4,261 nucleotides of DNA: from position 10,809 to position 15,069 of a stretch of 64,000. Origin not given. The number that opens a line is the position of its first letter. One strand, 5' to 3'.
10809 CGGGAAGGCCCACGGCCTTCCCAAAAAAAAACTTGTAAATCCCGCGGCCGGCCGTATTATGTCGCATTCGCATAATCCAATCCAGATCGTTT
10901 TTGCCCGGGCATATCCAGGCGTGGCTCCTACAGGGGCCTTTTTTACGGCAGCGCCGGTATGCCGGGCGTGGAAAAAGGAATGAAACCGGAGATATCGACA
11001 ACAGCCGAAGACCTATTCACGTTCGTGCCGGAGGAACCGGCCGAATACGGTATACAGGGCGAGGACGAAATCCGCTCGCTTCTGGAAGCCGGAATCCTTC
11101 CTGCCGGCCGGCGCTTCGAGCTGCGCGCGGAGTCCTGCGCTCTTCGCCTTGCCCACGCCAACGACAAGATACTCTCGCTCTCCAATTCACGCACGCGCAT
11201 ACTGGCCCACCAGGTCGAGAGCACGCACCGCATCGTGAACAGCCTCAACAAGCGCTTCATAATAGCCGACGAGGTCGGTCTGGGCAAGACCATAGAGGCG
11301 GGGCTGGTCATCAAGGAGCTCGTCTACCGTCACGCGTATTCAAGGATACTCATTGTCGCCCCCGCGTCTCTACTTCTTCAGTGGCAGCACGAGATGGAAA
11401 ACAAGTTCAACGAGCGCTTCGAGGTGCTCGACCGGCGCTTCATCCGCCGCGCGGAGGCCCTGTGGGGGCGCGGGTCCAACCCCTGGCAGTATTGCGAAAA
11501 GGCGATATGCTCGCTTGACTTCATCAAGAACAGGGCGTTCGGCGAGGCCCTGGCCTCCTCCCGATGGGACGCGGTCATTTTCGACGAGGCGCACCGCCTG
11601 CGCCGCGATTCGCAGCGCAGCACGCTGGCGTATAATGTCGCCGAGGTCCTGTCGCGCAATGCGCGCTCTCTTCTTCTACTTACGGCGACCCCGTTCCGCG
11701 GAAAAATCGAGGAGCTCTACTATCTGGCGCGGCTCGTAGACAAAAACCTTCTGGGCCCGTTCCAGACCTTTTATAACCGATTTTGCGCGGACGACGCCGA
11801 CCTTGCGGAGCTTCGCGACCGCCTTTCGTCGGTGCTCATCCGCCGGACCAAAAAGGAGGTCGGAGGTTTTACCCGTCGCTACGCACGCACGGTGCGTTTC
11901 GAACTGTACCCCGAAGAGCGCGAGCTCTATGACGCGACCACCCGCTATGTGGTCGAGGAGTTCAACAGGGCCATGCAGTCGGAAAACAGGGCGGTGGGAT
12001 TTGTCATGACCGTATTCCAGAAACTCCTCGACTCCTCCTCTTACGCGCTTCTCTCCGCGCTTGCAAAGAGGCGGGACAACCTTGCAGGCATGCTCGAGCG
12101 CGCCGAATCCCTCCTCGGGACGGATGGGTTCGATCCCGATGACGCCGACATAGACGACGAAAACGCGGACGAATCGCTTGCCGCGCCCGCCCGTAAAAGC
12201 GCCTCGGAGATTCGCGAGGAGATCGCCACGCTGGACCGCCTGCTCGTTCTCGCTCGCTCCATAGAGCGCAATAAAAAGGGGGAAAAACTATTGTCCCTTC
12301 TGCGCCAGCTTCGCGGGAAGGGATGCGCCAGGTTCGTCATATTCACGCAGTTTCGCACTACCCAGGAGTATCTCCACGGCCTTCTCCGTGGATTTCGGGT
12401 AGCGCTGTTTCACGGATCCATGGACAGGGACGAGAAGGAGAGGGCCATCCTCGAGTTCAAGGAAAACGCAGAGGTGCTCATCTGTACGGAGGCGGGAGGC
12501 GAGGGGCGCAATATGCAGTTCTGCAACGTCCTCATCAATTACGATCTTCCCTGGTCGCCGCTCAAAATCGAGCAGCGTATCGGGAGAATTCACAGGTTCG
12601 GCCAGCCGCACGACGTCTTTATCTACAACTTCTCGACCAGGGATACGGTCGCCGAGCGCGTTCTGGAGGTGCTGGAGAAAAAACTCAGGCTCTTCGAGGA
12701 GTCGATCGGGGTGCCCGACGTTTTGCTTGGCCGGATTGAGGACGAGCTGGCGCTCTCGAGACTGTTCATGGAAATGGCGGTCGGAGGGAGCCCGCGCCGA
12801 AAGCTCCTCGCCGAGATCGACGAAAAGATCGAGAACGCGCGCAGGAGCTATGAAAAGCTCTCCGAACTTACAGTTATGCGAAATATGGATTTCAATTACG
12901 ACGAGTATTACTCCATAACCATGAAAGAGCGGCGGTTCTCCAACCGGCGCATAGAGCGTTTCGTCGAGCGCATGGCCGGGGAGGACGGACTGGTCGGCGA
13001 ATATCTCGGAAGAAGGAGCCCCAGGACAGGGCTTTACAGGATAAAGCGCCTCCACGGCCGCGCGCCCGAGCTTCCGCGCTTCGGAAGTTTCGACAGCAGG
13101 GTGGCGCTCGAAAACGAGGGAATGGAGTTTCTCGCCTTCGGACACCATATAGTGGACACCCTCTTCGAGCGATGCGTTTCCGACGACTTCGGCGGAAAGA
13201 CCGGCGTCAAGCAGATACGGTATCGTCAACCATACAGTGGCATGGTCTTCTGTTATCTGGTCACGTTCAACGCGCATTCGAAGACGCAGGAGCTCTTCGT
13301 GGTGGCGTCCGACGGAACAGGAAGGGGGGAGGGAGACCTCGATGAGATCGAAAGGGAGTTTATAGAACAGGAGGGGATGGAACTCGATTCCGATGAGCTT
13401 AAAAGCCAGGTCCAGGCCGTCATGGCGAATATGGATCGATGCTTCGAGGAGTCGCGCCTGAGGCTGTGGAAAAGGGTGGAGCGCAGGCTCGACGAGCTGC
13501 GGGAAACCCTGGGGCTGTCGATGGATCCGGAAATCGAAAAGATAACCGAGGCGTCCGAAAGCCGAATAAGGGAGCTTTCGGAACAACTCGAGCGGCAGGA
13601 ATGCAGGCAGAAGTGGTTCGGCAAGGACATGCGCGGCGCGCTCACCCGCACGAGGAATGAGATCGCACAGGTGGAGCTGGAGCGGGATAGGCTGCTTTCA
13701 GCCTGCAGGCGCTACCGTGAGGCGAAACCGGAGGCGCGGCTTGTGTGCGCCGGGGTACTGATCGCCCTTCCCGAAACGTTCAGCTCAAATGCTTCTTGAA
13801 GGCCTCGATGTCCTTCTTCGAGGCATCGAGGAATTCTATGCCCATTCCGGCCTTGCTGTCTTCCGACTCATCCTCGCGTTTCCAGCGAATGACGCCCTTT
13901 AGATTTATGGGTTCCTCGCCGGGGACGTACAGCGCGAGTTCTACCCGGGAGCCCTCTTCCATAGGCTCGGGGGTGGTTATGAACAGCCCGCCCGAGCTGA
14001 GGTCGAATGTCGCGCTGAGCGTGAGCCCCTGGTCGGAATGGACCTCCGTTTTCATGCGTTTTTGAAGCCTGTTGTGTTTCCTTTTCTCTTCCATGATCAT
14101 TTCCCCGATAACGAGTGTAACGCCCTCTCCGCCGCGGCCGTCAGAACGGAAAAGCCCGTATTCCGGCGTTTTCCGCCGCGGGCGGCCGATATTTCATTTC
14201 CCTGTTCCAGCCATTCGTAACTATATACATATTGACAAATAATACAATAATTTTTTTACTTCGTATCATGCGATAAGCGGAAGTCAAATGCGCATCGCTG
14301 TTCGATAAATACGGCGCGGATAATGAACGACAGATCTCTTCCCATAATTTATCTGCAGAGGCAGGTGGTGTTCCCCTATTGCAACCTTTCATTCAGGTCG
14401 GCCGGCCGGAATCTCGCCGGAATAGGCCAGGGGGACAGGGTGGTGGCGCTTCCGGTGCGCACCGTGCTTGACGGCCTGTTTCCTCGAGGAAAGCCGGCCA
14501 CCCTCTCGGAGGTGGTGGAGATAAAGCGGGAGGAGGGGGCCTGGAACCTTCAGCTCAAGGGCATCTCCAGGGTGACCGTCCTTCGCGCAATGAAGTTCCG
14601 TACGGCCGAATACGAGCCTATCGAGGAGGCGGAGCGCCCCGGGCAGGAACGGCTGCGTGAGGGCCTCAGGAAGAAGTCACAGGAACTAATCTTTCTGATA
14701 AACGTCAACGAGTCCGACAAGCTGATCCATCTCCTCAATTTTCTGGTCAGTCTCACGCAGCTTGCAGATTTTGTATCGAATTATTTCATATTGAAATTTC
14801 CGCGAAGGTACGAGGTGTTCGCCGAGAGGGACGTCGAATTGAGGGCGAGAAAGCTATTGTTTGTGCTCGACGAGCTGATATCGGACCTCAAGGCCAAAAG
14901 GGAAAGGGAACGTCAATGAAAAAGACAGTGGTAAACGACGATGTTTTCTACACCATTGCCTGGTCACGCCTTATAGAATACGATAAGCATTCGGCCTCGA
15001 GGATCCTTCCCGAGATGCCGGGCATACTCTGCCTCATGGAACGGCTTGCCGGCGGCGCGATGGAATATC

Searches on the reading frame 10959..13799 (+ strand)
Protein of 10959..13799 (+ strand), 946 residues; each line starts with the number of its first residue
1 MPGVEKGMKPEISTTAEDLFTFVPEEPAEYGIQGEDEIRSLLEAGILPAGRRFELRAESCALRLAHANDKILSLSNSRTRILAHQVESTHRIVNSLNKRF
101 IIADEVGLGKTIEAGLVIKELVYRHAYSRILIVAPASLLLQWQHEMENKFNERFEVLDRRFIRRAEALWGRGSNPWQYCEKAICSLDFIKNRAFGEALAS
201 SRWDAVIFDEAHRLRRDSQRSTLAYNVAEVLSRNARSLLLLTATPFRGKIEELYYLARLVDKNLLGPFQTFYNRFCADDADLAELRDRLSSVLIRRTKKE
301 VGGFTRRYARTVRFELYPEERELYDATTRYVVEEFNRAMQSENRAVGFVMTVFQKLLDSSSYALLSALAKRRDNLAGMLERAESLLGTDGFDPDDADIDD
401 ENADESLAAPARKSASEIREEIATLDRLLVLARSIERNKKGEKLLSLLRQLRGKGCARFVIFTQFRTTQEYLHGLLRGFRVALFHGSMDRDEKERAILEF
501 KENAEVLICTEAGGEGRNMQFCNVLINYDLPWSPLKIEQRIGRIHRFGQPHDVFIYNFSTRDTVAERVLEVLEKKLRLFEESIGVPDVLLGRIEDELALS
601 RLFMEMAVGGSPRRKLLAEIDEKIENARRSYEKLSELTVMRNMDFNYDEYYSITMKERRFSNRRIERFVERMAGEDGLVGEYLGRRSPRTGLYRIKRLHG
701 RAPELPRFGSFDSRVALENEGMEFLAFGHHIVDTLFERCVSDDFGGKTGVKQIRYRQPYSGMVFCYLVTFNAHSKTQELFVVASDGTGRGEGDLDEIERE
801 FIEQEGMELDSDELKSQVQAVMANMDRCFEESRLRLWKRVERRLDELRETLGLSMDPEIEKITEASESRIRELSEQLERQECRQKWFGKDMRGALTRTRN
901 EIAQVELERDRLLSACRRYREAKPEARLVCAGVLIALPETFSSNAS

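Call 63: search_protein_families(library=pfam, proteins=[window:10959-13799:+], max_evalue=0.00001)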
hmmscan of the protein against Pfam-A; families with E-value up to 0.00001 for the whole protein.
window:10959-13799:+ (946 aa): 4 families
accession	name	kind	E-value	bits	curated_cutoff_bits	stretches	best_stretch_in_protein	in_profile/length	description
PF00176.29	SNF2-rel_dom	-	8e-28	97.8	24.9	1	99-343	19-269/290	SNF2-related domain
PF00271.37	Helicase_C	-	1.1e-22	80.8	23.5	1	443-548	5-110/110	Helicase conserved C-terminal domain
PF04851.21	ResIII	-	2e-12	47.8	22.5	1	82-247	5-164/164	Type III restriction enzyme, res subunit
PF00270.35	DEAD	-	5e-09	36.5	26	1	91-250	10-164/167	DEAD/DEAH box helicase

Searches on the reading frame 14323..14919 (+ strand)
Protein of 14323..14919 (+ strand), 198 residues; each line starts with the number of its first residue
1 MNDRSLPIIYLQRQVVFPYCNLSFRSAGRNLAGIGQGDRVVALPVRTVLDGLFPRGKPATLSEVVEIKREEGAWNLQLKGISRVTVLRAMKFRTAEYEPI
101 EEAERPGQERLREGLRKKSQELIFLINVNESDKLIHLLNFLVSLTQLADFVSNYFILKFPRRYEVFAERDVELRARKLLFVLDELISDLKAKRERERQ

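Call 63: search_protein_families(library=pfam, proteins=[window:14323-14919:+], max_evalue=0.00001)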
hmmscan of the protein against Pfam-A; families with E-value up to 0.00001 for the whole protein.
window:14323-14919:+ (198 aa): 1 family
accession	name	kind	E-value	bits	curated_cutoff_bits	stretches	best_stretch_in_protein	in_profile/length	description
PF02190.22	LON_substr_bdg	-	3.6e-09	37.3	28.7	1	60-182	67-198/200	ATP-dependent protease La (LON) substrate-binding domain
